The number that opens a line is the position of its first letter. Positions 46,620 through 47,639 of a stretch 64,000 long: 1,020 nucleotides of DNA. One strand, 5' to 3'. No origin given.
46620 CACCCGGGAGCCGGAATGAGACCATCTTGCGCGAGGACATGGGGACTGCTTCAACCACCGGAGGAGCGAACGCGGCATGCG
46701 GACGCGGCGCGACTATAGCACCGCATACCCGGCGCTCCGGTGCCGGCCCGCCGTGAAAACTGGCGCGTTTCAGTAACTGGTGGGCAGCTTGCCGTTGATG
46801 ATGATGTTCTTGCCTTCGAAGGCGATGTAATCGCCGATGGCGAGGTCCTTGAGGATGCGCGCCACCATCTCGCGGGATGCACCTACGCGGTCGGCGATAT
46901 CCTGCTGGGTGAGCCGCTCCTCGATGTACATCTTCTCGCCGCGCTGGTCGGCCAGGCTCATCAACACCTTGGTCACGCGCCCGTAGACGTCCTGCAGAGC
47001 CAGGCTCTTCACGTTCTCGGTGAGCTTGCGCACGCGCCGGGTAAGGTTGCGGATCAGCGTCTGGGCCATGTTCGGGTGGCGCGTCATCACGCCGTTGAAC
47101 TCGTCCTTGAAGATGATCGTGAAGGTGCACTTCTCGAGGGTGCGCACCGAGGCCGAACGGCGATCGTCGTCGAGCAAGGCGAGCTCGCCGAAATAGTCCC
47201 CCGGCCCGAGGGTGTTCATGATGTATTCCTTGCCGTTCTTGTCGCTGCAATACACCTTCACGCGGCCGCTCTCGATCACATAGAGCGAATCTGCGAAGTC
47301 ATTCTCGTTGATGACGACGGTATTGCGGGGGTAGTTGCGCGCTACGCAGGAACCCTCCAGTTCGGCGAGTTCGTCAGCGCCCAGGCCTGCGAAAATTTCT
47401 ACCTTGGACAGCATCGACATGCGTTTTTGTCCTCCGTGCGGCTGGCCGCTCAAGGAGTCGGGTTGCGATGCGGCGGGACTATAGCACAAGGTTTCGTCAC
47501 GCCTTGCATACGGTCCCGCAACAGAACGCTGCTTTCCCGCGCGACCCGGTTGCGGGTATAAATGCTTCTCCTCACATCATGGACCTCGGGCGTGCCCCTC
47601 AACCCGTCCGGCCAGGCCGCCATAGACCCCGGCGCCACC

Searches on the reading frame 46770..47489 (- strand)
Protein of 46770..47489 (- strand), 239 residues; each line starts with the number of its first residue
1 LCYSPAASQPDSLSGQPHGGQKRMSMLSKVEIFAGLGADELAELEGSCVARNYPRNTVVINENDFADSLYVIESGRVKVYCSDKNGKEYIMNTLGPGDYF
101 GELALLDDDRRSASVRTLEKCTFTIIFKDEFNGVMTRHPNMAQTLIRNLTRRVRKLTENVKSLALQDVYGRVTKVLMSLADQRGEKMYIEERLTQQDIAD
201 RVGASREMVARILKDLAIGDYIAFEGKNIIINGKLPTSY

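Call 3: search_protein_families(library=pfam, proteins=[window:46770-47489:-], max_evalue=0.01)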
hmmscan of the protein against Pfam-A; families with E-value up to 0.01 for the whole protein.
window:46770-47489:- (239 aa): 9 families
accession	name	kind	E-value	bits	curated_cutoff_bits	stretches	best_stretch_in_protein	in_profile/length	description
PF00027.35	cNMP_binding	-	1.2e-26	92.9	27.5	1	51-138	2-89/89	Cyclic nucleotide-binding domain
PF13545.12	HTH_Crp_2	-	8.1e-11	42.2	27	1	171-231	2-61/70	Crp-like helix-turn-helix domain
PF00325.26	Crp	-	1.6e-07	31.4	21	1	192-216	2-26/32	Bacterial regulatory proteins, crp family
PF13412.12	HTH_24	-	0.00017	21.5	21.9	1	191-216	16-41/48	Winged helix-turn-helix DNA-binding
PF04545.22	Sigma70_r4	-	0.00082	19.3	24.1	1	188-214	16-42/50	Sigma-70, region 4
PF24270.1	HTH_Cmi2_C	-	0.00098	19.8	27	1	144-220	31-116/125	Cmi2, C-terminal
PF15977.11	HTH_46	-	0.0049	17.3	29.3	0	195-236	26-67/68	Winged helix-turn-helix DNA binding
PF17762.8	HTH_ParB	-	0.0069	17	22.6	0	189-214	16-42/102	ParB HTH domain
PF25213.1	HVO_A0261_N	-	0.0079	16.5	35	0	190-221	22-53/86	HVO_A0261 N-terminal domain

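Call 22: search_solved_structures(query=window:46770-47420:-, max_evalue=0.00001, show_alignments=5)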
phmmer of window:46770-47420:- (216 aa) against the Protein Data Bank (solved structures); distinct sequences matched with E-value up to 0.00001: 158 (the best 60 are shown).
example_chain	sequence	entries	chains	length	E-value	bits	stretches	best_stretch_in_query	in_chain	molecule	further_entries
3h3u_A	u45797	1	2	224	1.2e-32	116.5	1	3-209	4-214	PROBABLE TRANSCRIPTIONAL REGULATORY PROTEIN (PROBABLY CRP/FNR-FAMILY)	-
3mzh_A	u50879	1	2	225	1.2e-32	116.5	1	3-209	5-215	PROBABLE TRANSCRIPTIONAL REGULATORY PROTEIN (PROBABLY CRP/FNR-FAMILY)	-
3d0s_A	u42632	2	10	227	1.2e-32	116.5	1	3-209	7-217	TRANSCRIPTIONAL REGULATORY PROTEIN | PROBABLE TRANSCRIPTIONAL REGULATORY PROTEIN (PROBABLY CRP/ FNR-FAMILY)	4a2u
3i54_A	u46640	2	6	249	1.7e-32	116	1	3-209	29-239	Transcriptional regulator, Crp/Fnr family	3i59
4cyd_A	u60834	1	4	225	2e-30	109.3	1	3-208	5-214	PROBABLE TRANSCRIPTION REGULATOR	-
4byy_A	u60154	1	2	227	2.1e-30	109.2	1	3-208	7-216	TRANSCRIPTIONAL REGULATOR, CRP/FNR FAMILY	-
3r6s_A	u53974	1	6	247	2.8e-30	108.8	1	3-208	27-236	transcription regulator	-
5dyk_A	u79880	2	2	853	3.6e-30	108.4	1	5-125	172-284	CGMP-dependent protein kinase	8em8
9p74_A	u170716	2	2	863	3.6e-30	108.4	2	3-125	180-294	cGMP-dependent protein kinase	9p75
4rz7_A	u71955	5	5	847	3.7e-30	108.4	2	3-125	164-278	cGMP-dependent protein kinase, putative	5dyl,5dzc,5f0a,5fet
5ezr_A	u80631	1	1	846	3.7e-30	108.4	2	3-125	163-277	cGMP-dependent protein kinase, putative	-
1hw5_A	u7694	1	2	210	5.8e-29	104.5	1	24-210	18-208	CATABOLITE GENE ACTIVATOR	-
4bh9_A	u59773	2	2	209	7.9e-29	104.1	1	24-210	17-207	cAMP-activated global transcriptional regulator CRP | CAMP RECEPTOR PROTEIN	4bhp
1i5z_A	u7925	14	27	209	2.1e-28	102.7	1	24-210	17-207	CATABOLITE GENE ACTIVATOR PROTEIN | CATABOLITE GENE ACTIVATOR PROTEIN (CAP) | PROTEIN (CATABOLITE GENE ACTIVATOR PROTEIN (CAP))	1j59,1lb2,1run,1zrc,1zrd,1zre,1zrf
1g6n_A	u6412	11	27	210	2.1e-28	102.7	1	24-210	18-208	CATABOLITE GENE ACTIVATOR PROTEIN | PROTEIN (CATABOLITE GENE ACTIVATOR PROTEIN) | Catabolite gene activator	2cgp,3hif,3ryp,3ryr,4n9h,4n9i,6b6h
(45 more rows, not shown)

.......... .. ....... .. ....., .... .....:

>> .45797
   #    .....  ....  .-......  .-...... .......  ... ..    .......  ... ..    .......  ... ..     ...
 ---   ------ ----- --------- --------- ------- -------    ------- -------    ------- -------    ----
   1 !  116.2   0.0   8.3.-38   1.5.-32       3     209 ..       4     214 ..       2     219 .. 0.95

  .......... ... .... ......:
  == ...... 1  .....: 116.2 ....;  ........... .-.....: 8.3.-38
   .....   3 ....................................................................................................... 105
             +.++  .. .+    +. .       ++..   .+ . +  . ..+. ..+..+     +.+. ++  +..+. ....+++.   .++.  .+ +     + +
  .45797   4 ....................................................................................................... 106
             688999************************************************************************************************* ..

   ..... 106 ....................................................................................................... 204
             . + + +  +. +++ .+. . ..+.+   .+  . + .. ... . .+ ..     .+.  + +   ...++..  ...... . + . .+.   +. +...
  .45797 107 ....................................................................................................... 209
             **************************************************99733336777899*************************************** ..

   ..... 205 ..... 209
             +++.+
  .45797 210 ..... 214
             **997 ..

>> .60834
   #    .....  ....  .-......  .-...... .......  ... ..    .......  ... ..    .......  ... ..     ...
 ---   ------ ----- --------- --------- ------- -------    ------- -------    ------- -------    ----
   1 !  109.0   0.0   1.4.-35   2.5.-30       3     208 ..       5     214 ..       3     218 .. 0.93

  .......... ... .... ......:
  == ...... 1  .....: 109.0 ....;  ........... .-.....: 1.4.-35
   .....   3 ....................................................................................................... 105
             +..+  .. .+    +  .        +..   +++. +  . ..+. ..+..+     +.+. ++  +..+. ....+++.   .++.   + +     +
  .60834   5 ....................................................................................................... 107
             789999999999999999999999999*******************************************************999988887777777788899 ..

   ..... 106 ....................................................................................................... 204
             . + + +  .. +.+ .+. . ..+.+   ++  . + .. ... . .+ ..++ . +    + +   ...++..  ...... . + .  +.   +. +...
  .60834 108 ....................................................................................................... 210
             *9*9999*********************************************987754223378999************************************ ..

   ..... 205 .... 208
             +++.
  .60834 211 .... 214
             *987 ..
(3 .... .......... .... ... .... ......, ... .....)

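Call 66: find_homologous_proteins(query=window:46770-47420:-, max_evalue=1e-20)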
Query window:46770-47420:- (216 aa): 5135 proteins with E <= 1e-20 among 5713 candidates; the best 120 are listed.
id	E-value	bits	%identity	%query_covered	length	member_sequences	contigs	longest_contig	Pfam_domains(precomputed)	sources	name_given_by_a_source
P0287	1.8e-131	454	97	100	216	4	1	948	PF13545.13,PF00027.36,PF00325.27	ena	-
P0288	3.6e-122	423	91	100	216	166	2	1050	PF13545.13,PF00027.36,PF00325.27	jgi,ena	-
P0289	1.0e-120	419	90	100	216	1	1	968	PF13545.13,PF00027.36,PF00325.27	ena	-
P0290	5.2e-119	413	89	100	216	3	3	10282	PF13545.13,PF00027.36,PF00325.27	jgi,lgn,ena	-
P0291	4.0e-113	394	85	100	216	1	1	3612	PF13545.13,PF00027.36,PF00325.27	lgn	-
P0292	1.8e-112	392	86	100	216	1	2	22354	PF13545.13,PF00027.36,PF00325.27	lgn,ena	-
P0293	2.6e-112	391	83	100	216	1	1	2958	PF13545.13,PF00027.36,PF00325.27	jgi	jgi:CRP/FNR family cyclic AMP-dependent transcriptional regulator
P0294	2.7e-112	391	85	99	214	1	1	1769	PF13545.13,PF00027.36,PF00325.27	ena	-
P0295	5.5e-112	390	83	100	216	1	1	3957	PF13545.13,PF00027.36,PF00325.27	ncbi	-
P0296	3.4e-109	381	82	100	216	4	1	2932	PF13545.13,PF00027.36,PF00325.27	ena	-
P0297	1.1e-105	370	79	99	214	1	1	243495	PF13545.13,PF00027.36,PF00325.27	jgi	jgi:CRP/FNR family cyclic AMP-dependent transcriptional regulator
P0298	2.0e-102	359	77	100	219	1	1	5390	PF13545.13,PF00027.36,PF00325.27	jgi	jgi:CRP/FNR family cyclic AMP-dependent transcriptional regulator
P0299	4.0e-102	358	78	100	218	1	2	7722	PF13545.13,PF00027.36,PF00325.27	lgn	-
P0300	1.6e-101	356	77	100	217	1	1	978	PF13545.13,PF00027.36,PF00325.27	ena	-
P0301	1.0e-100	353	74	100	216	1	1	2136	PF13545.13,PF00027.36,PF00325.27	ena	-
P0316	4.6e-98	345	74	100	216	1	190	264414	PF13545.13,PF00027.36,PF00325.27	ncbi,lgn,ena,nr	ncbi:Crp/Fnr family transcriptional regulator [Pseudomonadales bacterium]|nr:Crp/Fnr family transcri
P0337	1.4e-97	343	73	100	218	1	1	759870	PF13545.13,PF00027.36,PF00325.27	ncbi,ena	-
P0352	3.2e-97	342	73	100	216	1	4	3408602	PF13545.13,PF00027.36,PF00325.27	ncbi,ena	-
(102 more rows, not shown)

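Call 69: find_encoding_contigs(protein=P0316, flank=5000, max_places=3)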
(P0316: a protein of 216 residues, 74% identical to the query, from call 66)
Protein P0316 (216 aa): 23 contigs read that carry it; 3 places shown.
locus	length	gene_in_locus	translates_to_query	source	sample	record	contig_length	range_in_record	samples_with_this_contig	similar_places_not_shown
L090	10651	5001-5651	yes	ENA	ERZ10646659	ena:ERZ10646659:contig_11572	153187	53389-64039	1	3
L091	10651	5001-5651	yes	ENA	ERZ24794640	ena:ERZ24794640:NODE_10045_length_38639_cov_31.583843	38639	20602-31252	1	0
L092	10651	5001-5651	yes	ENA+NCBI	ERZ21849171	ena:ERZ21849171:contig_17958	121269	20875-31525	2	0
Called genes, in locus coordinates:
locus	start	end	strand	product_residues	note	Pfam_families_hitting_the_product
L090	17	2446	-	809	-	PF00672:HAMP, PF00512:HisKA, PF02518:HATPase_c, PF00072:Response_reg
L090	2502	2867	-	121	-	PF00072:Response_reg, PF23198:PDE8A_N (weak)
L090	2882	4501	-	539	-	PF00072:Response_reg, PF00211:Guanylate_cyc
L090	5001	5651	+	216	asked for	PF00027:cNMP_binding, PF13545:HTH_Crp_2, PF00325:Crp (weak)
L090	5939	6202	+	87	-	-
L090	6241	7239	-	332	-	PF13742:tRNA_anti_2, PF01336:tRNA_anti-codon, PF02601:Exonuc_VII_L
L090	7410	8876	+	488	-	PF00478:IMPDH, PF03060:NMO (weak), PF00571:CBS, PF03060:NMO, PF01070:FMN_dh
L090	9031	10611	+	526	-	PF00117:GATase, PF07722:Peptidase_C26, PF02540:NAD_synthase (weak), PF03054:tRNA_Me_trans (faint), PF00958:GMP_synt_C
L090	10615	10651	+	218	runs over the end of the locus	PF00230:MIP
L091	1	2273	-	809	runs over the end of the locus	PF00672:HAMP, PF00512:HisKA, PF02518:HATPase_c, PF00072:Response_reg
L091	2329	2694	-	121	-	PF00072:Response_reg, PF23198:PDE8A_N (weak)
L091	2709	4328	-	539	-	PF00072:Response_reg, PF00211:Guanylate_cyc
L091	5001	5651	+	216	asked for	PF00027:cNMP_binding, PF13545:HTH_Crp_2, PF00325:Crp (weak)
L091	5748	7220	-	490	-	PF13742:tRNA_anti_2, PF01336:tRNA_anti-codon, PF02601:Exonuc_VII_L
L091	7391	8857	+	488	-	PF00478:IMPDH, PF03060:NMO (weak), PF00571:CBS, PF03060:NMO, PF01070:FMN_dh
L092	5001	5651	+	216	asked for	PF00027:cNMP_binding, PF13545:HTH_Crp_2, PF00325:Crp (weak)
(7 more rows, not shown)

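Call 70: find_encoding_contigs(protein=P0352, flank=5000, max_places=2)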
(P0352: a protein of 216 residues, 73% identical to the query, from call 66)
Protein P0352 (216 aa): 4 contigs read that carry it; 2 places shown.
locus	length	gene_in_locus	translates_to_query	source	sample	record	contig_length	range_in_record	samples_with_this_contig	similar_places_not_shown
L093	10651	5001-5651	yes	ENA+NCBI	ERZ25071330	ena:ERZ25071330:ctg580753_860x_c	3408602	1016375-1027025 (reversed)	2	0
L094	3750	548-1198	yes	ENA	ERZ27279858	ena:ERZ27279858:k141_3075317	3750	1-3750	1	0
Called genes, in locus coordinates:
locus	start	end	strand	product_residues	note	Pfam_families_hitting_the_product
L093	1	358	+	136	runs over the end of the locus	PF04828:GFA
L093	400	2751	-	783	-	PF00672:HAMP, PF00512:HisKA, PF02518:HATPase_c, PF00072:Response_reg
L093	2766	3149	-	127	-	PF00072:Response_reg, PF23198:PDE8A_N (weak)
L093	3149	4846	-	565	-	PF00072:Response_reg, PF00211:Guanylate_cyc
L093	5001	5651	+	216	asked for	PF00027:cNMP_binding, PF13545:HTH_Crp_2, PF00325:Crp (weak)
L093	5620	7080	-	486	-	PF13742:tRNA_anti_2, PF01336:tRNA_anti-codon, PF02601:Exonuc_VII_L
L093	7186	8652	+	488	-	PF00478:IMPDH, PF00571:CBS, PF01070:FMN_dh, PF03060:NMO (weak)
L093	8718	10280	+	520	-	PF00117:GATase, PF07722:Peptidase_C26, PF02540:NAD_synthase, PF03054:tRNA_Me_trans (faint), PF00958:GMP_synt_C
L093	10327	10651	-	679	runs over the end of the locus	PF01757:Acyl_transf_3, PF19040:SGNH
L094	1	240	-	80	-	?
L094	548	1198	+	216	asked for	PF00027:cNMP_binding, PF13545:HTH_Crp_2, PF00325:Crp (weak)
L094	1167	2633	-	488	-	PF13742:tRNA_anti_2, PF01336:tRNA_anti-codon, PF02601:Exonuc_VII_L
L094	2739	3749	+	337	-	?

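Call 71: find_encoding_contigs(protein=P0337, flank=5000, max_places=2)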
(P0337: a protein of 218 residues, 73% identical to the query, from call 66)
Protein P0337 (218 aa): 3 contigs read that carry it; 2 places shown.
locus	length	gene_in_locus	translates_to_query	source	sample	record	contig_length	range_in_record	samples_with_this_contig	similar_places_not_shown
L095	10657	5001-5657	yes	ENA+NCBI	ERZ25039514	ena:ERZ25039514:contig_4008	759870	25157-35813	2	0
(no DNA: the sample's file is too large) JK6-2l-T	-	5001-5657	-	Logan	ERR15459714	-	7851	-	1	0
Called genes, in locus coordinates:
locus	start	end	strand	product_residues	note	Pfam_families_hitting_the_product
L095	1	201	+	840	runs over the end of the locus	PF07992:Pyr_redox_2, PF00070:Pyr_redox, PF18267:Rubredoxin_C, PF04324:Fer2_BFD, PF03460:NIR_SIR_ferr, PF01077:NIR_SIR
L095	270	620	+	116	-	PF13806:Rieske_2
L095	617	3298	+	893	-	PF04879:Molybdop_Fe4S4, PF00384:Molybdopterin, PF01568:Molydop_binding, PF04324:Fer2_BFD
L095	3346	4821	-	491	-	PF00072:Response_reg, PF00211:Guanylate_cyc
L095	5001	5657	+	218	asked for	PF00027:cNMP_binding, PF13545:HTH_Crp_2, PF00325:Crp (weak)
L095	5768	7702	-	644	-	PF13442:Cytochrome_CBB3, PF13570:Beta-prop_ACSF4 (weak), PF01011:PQQ, PF13360:PQQ_2, PF07774:EMC1_C (faint), PF13360:PQQ_2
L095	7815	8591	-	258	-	PF27139:Aq_1264_TM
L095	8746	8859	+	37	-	-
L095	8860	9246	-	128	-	PF04247:SirB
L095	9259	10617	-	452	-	PF13742:tRNA_anti_2, PF01336:tRNA_anti-codon, PF02601:Exonuc_VII_L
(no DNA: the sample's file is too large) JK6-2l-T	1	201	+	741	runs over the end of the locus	?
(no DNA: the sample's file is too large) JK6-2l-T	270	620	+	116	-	PF13806:Rieske_2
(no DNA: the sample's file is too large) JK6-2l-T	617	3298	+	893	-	PF04879:Molybdop_Fe4S4, PF00384:Molybdopterin, PF01568:Molydop_binding, PF04324:Fer2_BFD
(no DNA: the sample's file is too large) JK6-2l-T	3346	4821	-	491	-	PF00072:Response_reg, PF00211:Guanylate_cyc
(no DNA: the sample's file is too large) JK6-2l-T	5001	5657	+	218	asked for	PF00027:cNMP_binding, PF13545:HTH_Crp_2, PF00325:Crp (weak)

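Call 92: search_protein_families(library=ncbifam, proteins=[window:46770-47420:-], max_evalue=0.001)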
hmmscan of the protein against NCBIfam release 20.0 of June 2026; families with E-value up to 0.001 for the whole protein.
window:46770-47420:- (216 aa): 13 families
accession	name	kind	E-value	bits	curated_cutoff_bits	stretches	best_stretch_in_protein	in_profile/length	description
NF008732.0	PRK11753.1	equivalog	6.8e-40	136.8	266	1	18-210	16-212/214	cAMP-activated global transcriptional regulator CRP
NF006901.0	PRK09392.1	equivalog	3.3e-20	72.4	211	1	4-208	9-211/236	transcriptional activator FtrB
NF050806.1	TransRegFixKCaul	equivalog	2.6e-16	59.5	300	1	16-201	14-196/215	transcriptional regulator FixK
NF058543.1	ActPatMycb56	equivalog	1.2e-13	50.6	460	1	7-133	1-125/317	acetyltransferase Pat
NF053664.1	TransRegPtrACyano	equivalog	6.7e-13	48.4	300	1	44-208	28-189/196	Crp/Fnr family transcriptional regulator PtrA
NF041163.2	encap_f2b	equivalog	3.2e-12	46.3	400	1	4-131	73-201/450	family 2B encapsulin nanocompartment shell protein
NF008365.0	PRK11161.1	subfamily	6e-12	45.4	228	1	11-209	32-234/250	fumarate/nitrate reduction transcriptional regulator Fnr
NF007707.0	PRK10402.1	subfamily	3.3e-11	43.2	180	1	28-199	34-199/226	transcriptional regulator YeiL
NF052518.1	TransRegLdrP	equivalog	1.1e-10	41.9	300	1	31-198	5-168/195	transcriptional regulator LdrP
TIGR03697.1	NtcA_cyano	equivalog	1.5e-10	41.2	244.95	1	39-209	7-183/193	global nitrogen regulator NtcA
NF010499.0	PRK13918.1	equivalog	7.5e-10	38.7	274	1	42-199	28-182/205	CRP/FNR family transcriptional regulator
TIGR03896.1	cyc_nuc_ocin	subfamily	8.4e-10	38.5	161.05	1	9-129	145-265/317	bacteriocin-type transport-associated protein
NF045989.1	TransRegFnrLRhodb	equivalog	5.5e-06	25.8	300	1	11-207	22-223/245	transcriptional regulator FnrL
